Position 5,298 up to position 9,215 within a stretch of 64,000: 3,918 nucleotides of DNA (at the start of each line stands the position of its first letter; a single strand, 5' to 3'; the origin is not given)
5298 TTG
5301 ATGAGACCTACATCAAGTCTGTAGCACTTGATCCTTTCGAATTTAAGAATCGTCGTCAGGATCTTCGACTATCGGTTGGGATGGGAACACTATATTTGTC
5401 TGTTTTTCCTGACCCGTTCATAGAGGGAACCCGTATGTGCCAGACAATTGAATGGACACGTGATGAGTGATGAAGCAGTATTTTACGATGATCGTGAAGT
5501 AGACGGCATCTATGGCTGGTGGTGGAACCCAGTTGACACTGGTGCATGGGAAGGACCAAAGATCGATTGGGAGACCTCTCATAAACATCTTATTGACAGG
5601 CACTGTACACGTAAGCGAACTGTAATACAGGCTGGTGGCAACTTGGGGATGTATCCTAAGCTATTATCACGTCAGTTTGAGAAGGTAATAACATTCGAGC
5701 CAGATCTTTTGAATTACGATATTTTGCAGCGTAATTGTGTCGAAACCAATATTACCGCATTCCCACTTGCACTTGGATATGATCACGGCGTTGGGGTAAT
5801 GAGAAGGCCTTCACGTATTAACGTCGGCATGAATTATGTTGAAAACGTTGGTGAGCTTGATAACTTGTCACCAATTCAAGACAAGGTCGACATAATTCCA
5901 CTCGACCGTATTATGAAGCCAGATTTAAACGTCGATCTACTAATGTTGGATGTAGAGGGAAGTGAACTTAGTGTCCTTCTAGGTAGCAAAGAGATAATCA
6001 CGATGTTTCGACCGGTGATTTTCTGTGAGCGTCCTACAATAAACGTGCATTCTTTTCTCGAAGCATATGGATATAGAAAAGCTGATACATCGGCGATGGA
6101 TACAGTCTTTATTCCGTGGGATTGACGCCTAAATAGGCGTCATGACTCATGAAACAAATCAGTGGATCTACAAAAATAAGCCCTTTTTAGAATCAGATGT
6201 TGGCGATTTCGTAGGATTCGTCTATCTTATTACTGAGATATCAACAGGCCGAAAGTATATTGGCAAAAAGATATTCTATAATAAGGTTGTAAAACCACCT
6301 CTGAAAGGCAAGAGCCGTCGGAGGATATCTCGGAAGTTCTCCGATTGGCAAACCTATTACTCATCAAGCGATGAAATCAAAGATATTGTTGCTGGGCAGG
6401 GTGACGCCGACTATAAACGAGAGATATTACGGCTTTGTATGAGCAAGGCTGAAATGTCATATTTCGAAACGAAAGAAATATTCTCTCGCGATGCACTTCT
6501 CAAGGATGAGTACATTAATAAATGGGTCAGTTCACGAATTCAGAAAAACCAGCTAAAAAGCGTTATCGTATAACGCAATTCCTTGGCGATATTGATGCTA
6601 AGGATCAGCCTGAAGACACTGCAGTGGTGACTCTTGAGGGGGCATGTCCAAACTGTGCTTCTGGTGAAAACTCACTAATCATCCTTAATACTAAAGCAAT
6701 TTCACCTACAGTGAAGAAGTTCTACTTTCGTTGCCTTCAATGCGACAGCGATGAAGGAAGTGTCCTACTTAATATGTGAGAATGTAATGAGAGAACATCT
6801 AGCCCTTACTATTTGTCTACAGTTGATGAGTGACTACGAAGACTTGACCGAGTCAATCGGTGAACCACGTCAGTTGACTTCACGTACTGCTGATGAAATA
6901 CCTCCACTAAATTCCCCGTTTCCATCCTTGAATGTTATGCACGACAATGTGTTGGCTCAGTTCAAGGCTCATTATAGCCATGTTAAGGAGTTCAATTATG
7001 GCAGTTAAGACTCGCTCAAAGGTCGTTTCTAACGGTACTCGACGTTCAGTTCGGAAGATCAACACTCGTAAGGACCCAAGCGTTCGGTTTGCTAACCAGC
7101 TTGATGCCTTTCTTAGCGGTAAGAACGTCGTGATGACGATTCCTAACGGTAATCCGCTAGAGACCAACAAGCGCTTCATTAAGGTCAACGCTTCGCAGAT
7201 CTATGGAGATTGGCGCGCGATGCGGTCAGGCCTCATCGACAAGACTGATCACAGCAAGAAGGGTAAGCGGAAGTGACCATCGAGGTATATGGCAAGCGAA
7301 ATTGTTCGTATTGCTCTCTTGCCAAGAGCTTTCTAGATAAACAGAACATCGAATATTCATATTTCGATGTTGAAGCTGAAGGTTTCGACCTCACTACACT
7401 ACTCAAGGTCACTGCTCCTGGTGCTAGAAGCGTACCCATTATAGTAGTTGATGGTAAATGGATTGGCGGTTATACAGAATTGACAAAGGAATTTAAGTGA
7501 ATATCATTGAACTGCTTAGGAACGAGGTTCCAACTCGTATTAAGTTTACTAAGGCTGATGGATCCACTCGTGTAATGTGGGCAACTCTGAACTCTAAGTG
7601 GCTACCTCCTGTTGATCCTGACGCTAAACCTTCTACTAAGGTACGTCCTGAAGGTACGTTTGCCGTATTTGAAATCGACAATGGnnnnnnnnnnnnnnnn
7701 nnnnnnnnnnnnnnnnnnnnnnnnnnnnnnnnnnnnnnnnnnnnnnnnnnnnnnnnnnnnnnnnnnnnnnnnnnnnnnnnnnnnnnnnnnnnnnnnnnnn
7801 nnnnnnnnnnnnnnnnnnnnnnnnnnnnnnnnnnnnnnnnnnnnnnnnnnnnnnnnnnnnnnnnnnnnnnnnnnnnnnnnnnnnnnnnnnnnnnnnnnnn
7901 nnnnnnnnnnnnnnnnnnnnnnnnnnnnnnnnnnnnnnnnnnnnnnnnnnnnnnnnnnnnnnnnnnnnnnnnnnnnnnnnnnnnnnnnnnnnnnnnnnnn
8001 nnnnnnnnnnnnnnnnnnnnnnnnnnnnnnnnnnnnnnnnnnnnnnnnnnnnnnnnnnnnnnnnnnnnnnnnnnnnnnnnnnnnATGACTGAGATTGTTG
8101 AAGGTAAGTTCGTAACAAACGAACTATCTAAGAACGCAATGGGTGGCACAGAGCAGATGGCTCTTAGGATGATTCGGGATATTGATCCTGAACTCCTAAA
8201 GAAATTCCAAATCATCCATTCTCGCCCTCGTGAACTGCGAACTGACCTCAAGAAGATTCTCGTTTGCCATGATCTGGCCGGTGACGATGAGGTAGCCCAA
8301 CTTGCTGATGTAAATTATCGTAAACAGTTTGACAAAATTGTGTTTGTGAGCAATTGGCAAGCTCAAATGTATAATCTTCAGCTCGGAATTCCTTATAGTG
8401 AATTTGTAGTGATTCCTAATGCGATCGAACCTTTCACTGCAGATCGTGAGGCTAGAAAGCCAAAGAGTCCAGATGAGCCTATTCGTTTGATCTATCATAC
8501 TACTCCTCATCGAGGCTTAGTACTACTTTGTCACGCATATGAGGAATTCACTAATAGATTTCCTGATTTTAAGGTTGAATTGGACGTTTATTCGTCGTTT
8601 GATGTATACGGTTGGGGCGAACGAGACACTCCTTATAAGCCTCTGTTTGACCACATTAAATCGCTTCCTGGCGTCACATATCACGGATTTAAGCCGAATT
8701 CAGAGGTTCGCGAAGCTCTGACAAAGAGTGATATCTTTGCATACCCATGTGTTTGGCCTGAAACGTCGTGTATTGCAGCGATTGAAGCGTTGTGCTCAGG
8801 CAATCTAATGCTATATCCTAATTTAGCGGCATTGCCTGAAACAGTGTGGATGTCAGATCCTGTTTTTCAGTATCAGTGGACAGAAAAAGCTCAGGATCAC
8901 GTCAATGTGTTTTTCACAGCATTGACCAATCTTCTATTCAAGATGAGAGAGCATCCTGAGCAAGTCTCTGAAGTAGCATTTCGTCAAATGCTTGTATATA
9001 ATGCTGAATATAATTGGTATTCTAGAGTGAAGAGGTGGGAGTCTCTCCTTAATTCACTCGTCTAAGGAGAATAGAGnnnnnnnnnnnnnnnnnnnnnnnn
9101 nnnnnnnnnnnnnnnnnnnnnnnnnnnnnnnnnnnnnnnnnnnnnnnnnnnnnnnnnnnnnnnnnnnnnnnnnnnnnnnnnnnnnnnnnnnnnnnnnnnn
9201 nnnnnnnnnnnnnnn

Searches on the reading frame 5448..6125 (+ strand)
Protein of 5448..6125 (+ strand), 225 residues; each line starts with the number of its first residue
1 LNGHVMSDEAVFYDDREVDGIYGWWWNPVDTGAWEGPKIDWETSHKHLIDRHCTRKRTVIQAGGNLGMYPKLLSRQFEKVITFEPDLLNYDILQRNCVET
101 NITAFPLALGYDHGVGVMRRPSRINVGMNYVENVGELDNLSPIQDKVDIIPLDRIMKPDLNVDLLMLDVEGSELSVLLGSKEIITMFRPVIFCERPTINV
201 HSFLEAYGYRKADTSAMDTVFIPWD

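Call 15: search_protein_families(library=pfam, proteins=[window:5448-6125:+], max_evalue=0.01)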
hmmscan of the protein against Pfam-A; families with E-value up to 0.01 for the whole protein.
window:5448-6125:+ (225 aa): 1 family
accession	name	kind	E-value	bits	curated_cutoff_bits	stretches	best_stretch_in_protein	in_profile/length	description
PF05050.19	Methyltransf_21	-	5.1e-09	36.9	22.7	1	79-210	25-172/173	Methyltransferase FkbM domain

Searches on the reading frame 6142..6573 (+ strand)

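Call 15: search_protein_families(library=pfam, proteins=[window:6142-6573:+], max_evalue=0.01)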
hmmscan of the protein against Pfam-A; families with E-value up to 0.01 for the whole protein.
window:6142-6573:+ (143 aa): 1 family
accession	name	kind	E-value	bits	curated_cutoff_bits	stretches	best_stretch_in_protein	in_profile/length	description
PF19835.5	SegE_GIY-YIG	-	1.3e-34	119.5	25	1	8-128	1-122/123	Putative endonuclease segE, GIY-YIG domain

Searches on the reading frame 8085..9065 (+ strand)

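Call 15: search_protein_families(library=pfam, proteins=[window:8085-9065:+], max_evalue=0.01)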
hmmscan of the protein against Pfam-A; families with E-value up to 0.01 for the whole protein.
window:8085-9065:+ (326 aa): 3 families
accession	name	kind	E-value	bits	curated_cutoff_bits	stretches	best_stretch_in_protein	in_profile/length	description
PF00534.26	Glycos_transf_1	-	1.7e-06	28.1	26.4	1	141-242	26-119/172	Glycosyl transferases group 1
PF13692.12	Glyco_trans_1_4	-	1.9e-05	25.4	27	1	170-254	34-115/142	Glycosyl transferases group 1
PF13439.12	Glyco_transf_4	-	0.0014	19.1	28.5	1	40-115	72-167/170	Glycosyltransferase Family 4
